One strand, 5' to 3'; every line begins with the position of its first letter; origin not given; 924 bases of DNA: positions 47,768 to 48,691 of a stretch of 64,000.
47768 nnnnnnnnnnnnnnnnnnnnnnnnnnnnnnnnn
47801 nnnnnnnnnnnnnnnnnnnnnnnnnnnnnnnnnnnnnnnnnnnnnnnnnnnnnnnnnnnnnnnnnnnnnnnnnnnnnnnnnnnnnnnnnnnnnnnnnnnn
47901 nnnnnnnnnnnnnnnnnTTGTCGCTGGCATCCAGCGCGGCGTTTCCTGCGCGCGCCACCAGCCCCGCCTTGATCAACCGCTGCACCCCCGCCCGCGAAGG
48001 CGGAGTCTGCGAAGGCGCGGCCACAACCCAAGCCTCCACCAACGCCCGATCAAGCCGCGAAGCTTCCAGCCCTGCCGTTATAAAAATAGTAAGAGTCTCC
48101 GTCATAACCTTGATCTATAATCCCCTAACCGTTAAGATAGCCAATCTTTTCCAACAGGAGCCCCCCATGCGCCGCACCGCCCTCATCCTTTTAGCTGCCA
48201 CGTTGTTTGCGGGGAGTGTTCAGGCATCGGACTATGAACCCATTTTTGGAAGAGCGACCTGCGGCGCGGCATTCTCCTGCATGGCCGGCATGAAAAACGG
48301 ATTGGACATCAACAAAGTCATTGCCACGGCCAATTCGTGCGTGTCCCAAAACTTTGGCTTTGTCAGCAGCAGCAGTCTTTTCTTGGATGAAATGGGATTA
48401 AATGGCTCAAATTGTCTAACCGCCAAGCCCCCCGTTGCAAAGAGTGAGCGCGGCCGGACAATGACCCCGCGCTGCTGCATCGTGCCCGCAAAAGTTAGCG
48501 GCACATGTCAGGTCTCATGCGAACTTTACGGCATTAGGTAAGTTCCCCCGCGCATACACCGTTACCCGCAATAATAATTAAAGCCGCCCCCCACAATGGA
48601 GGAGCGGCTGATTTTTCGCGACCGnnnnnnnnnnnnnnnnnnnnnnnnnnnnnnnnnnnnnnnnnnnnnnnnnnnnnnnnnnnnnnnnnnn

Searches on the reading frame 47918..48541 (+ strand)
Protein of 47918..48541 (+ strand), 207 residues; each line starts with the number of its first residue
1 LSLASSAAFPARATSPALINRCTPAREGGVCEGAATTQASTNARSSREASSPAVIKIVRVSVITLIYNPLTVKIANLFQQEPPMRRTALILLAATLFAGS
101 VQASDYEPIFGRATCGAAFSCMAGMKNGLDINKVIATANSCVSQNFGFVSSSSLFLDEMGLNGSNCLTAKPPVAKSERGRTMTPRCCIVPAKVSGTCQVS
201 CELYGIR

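Call 3: search_protein_families(library=pfam, proteins=[window:47918-48541:+], max_evalue=1)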
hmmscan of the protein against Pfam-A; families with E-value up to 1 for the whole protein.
window:47918-48541:+ (207 aa): 0 families

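Call 4: search_protein_families(library=ncbifam, proteins=[window:47918-48541:+], max_evalue=1)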
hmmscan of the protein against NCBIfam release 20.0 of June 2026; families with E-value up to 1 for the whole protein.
window:47918-48541:+ (207 aa): 0 families

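Call 5: search_protein_families(library=phrogs, proteins=[window:47918-48541:+], max_evalue=0.1)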
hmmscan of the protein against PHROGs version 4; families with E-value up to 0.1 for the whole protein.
window:47918-48541:+ (207 aa): 1 family
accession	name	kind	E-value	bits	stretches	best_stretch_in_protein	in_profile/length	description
phrog_27215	-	unknown function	0.075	14.4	0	70-121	12-59/78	-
